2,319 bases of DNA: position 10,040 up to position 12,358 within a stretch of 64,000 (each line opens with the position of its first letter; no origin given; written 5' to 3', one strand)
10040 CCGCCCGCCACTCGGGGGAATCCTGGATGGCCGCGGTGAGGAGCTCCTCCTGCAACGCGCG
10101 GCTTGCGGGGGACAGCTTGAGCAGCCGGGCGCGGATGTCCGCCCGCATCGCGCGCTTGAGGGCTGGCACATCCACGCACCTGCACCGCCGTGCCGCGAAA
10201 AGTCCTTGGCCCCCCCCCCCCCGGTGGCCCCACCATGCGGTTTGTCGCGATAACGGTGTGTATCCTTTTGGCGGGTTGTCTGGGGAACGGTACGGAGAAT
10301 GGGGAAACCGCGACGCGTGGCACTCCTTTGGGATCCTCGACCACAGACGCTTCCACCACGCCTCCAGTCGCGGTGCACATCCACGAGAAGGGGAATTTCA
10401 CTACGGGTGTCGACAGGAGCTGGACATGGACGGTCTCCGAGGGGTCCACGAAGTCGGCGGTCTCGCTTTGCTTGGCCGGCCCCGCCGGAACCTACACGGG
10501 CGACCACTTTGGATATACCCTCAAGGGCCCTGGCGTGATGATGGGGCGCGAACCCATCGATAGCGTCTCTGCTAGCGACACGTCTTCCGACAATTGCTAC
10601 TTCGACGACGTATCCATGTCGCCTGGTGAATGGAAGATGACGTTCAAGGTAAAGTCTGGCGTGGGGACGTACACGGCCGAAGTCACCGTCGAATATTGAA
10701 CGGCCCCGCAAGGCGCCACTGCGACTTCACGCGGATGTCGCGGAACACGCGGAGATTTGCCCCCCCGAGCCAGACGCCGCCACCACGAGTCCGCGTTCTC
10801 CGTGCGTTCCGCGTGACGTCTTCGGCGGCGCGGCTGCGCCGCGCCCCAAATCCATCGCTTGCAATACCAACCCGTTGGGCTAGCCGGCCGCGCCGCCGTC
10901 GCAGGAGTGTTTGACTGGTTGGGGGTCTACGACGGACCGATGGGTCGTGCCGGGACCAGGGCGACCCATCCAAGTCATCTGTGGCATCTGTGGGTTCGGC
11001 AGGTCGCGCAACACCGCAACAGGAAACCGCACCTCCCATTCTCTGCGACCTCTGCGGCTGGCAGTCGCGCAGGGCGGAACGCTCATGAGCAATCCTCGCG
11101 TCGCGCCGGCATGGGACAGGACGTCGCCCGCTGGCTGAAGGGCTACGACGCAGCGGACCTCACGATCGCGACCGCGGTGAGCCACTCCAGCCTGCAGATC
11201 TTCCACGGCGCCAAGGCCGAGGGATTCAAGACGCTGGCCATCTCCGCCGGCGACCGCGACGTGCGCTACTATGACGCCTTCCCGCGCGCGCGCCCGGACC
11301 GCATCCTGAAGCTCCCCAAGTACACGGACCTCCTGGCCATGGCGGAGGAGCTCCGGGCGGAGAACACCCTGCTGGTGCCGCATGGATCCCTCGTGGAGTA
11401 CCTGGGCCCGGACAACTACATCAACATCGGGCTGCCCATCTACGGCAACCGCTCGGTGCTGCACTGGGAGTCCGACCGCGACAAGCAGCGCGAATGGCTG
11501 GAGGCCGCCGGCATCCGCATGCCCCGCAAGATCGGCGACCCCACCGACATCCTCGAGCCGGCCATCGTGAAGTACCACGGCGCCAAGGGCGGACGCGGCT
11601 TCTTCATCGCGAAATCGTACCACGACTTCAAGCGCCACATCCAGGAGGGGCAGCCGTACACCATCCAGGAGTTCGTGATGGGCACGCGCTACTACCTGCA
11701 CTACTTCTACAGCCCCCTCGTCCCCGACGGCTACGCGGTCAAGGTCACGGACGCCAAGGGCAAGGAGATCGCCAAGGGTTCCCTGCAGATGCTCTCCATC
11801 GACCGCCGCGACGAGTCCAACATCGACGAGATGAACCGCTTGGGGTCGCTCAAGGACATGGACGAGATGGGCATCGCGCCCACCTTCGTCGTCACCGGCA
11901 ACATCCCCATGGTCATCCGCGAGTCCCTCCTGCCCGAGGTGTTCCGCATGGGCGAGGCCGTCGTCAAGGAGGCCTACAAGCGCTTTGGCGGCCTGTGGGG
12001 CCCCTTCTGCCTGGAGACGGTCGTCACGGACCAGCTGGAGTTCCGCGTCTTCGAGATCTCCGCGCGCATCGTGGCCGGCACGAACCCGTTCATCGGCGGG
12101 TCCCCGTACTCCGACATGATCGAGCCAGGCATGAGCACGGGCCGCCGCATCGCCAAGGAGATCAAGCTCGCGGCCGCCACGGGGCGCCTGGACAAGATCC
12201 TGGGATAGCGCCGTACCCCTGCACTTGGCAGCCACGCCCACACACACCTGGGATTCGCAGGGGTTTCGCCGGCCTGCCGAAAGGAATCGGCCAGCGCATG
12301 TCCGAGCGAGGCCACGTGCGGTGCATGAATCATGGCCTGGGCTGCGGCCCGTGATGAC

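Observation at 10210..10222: C13/G13 homopolymer in the 60-bp divergent promoter between MTHFS and a lipoprotein gene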

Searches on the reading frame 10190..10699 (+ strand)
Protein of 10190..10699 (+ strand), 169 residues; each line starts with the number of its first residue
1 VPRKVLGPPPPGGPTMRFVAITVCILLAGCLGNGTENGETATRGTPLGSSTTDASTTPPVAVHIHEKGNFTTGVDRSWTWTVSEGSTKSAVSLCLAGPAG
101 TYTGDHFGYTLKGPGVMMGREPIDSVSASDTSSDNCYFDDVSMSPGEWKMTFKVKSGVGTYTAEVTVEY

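Call 5: search_protein_families(library=pfam, proteins=[window:10235-10699:+], max_evalue=0.01)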
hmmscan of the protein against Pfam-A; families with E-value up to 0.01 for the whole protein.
window:10235-10699:+ (154 aa): 0 families

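Call 6: search_protein_families(library=ncbifam, proteins=[window:10235-10699:+], max_evalue=0.01)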
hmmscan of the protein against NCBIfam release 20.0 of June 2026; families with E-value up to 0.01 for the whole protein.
window:10235-10699:+ (154 aa): 0 families

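Call 7: find_encoding_contigs(protein=window:10235-10699:+, flank=3000, max_places=10)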
Protein window:10235-10699:+ (154 aa): no gene with exactly this product is on record in the collection.

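Call 9: find_encoding_contigs(protein=window:10190-10699:+, flank=3000, max_places=10)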
Protein window:10190-10699:+ (169 aa): no gene with exactly this product is on record in the collection.

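Call 14: find_homologous_proteins(query=window:10235-10699:+, max_evalue=0.001)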
Query window:10235-10699:+: 54 candidates shared short words with the query, none scored E <= 0.001.

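Call 57: search_protein_representatives(protein=window:10235-10699:+)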
Query: 154 residues. Proteins with E-value up to 0.001 (for the whole library): 12; up to 1e-10: 1; up to 1e-30: 0. The best 12 are listed.
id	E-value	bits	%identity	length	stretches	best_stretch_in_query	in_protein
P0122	9.0e-25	103.8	46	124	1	33-154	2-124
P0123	6.3e-08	49.1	32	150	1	7-154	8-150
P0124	3.4e-06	43.5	33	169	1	1-154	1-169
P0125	2.5e-05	40.7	30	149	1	6-154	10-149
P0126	2.5e-05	40.6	33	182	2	6-87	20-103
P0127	8.4e-05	38.9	32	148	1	42-154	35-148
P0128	1.1e-04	38.6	32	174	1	23-154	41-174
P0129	1.4e-04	38.2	29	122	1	41-153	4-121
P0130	2.3e-04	37.6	28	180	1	19-154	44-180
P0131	3.4e-04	37.0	30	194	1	25-154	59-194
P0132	5.3e-04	36.3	38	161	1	4-91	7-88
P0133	6.2e-04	36.1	34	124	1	47-154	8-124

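Call 59: find_encoding_contigs(protein=P0122, flank=3000, max_places=4)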
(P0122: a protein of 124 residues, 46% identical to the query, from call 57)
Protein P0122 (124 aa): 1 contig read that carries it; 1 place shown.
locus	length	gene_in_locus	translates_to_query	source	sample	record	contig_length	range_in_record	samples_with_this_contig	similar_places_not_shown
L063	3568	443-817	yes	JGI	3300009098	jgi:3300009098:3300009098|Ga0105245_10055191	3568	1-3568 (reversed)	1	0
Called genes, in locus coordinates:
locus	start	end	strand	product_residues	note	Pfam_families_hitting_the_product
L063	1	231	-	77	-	?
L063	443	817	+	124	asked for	-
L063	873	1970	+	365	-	PF06849:DUF1246, PF06973:DUF1297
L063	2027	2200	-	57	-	-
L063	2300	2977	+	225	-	PF03587:EMG1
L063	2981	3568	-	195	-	?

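Call 74: predict_structure(alignment_id=A4)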
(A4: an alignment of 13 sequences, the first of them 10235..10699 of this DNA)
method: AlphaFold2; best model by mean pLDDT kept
length: 154 residues; sequences in the alignment: 13
mean_pLDDT: 83.4   pTM: 0.67
mean pLDDT of the five models: 83.4, 82.8, 82.8, 82.4, 80.5
residues with pLDDT >= 90: 86; 70-90: 28; 50-70: 30; < 50: 10
segments of 3 or more residues with pLDDT < 50: 12-14, 22-24
pLDDT, mean of each block of 10 residues (from residue 1): 60 52 56 68 92 97 97 95 90 96 91 68 90 98 96 96
secondary structure, 60 per line:
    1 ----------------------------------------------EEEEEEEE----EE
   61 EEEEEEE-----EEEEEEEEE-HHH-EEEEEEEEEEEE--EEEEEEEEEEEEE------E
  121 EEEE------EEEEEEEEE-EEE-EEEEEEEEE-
elements in order: E47-54 E59-67 E73-81 E87-98 E101-113 E120-124 E131-139 E141-143 E145-153

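Call 76: fold_search(model_id=the predicted structure, library=pdb)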
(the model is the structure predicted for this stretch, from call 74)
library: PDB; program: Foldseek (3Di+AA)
matches with E <= 10: 1683; with E <= 0.001: 0
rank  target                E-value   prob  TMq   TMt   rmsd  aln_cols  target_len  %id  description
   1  7rrm_A                3.2e-03  1.00  0.38  0.54   5.8       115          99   10  Structure of the human TMED1 (p24gamma1) Golgi dynamics Domain (released 2021-10-20)
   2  9ues_B                4.4e-03  1.00  0.35  0.17   5.7       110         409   14  Crystal structure of an inactive TKSP mutant in complex with the TKS propeptide (released 2026-02-18)
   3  3afg_B                5.4e-03  1.00  0.34  0.13   6.8       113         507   14  Crystal structure of ProN-Tk-SP from Thermococcus kodakaraensis (released 2010-08-04)
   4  6jja                  5.7e-03  0.63  0.17  0.17  17.5       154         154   13  Cryo-EM structure of giant freshwater prawn Macrobrachium rosenbergii extra small virus (XSV) VLP (released 2019-07-17)
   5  8pdz_A                6.0e-03  0.28  0.15  0.18  14.7       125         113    9  Recombinant Ena3A L-Type endospore appendages (released 2023-11-08)
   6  4dy3_A                6.3e-03  0.96  0.26  0.33   7.8       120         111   12  crystal structure of Escherichia coli PliG, a periplasmic lysozyme inhibitor of g-type lysozyme (released 2012-06-13)
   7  8xcj_F                6.7e-03  0.98  0.33  0.16  15.9       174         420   12  Open State of central tail fiber of bacteriophage lambda upon binding to LamB (gpJ713-LamB complex) (released 2024-05-01)
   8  9fid_A                6.7e-03  0.98  0.30  0.14   8.8       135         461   14  X-ray structure of furin (PCSK3) in complex with the PC1/3 (PCSK1) prodomain mutant R78K,R80A (released 2025-09-10)
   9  9t3p_A                7.0e-03  0.97  0.27  0.34   8.1       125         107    6  Nonameric Ena1C ring of Bacillus cereus (released 2025-12-03)
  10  4dzg                  7.0e-03  0.97  0.28  0.34   6.8       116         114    9  Crystal structure of Aeromonas hydrophila PliG, a periplasmic lysozyme inhibitor of g-type lysozyme (released 2012-06-13)
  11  4dy5_A                7.4e-03  0.96  0.26  0.33   7.9       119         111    9  Crystal structure of Salmonella Typhimurium PliG, a periplasmic lysozyme inhibitor of g-type lysozyme (released 2012-06-13)
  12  5gu5                  7.8e-03  1.00  0.38  0.50   5.6       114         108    8  Crystal structure of p24gamma2 GOLD domain determined by sulfur-SAD (released 2017-01-25)
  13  8j3x_B                7.8e-03  0.99  0.32  0.15   7.9       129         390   12  Crystal structure of CBM6E from Saccharophagus degradans (released 2024-04-24)
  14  4dy5_B                8.2e-03  0.98  0.27  0.35   7.8       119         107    9  Crystal structure of Salmonella Typhimurium PliG, a periplasmic lysozyme inhibitor of g-type lysozyme (released 2012-06-13)
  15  9fmt_A                8.7e-03  0.99  0.33  0.11   7.8       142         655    8  Cryo-EM structure of the BcsB hexameric crown from the E. coli cellulose secretion macrocomplex (released 2024-10-16)
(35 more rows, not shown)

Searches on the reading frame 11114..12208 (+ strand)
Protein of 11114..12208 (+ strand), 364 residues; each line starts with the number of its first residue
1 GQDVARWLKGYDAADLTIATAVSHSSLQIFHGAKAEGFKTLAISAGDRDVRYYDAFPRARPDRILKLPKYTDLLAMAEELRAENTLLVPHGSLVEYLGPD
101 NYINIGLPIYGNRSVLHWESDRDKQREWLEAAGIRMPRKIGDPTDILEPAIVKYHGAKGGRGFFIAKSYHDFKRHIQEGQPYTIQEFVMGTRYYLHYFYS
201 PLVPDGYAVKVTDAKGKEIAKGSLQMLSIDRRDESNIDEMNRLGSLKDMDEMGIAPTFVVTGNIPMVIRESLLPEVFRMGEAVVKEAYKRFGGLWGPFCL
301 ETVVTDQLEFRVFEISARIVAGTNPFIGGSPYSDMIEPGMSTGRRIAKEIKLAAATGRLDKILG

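Call 5: search_protein_families(library=pfam, proteins=[window:11114-12208:+], max_evalue=0.01)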
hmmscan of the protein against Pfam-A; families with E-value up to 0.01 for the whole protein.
window:11114-12208:+ (364 aa): 2 families
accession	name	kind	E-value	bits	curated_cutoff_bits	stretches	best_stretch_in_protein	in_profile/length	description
PF06973.17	DUF1297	-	2.5e-54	184.1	23.8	1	182-363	23-187/188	Domain of unknown function (DUF1297)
PF06849.18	DUF1246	-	1.7e-37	128.6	25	1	18-140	1-122/122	Protein of unknown function (DUF1246)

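Call 6: search_protein_families(library=ncbifam, proteins=[window:11114-12208:+], max_evalue=0.01)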
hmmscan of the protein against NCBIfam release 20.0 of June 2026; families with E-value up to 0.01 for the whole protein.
window:11114-12208:+ (364 aa): 6 families
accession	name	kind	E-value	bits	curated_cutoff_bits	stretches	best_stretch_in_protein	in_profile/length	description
NF009781.0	PRK13278.1-6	subfamily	1.3e-156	520.9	603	1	2-363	5-355/356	formate--phosphoribosylaminoimidazolecarboxamide ligase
NF009780.0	PRK13278.1-5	equivalog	2.7e-94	316.1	556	1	3-363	6-360/361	formate--phosphoribosylaminoimidazolecarboxamide ligase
NF009783.0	PRK13278.2-4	equivalog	5.3e-94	315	590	1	3-363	4-355/356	formate--phosphoribosylaminoimidazolecarboxamide ligase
NF009779.0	PRK13278.1-3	equivalog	5.3e-93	311.8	580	1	16-363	3-332/333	formate--phosphoribosylaminoimidazolecarboxamide ligase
NF009778.0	PRK13278.1-1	equivalog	5.8e-80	268.9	570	1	16-363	20-355/356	formate--phosphoribosylaminoimidazolecarboxamide ligase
NF009782.0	PRK13278.2-1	equivalog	4e-37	128.2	482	2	17-203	2-179/310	formate--phosphoribosylaminoimidazolecarboxamide ligase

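Call 15: find_encoding_contigs(protein=window:11114-12208:+, flank=4000, max_places=10)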
Protein window:11114-12208:+ (364 aa): no gene with exactly this product is on record in the collection.
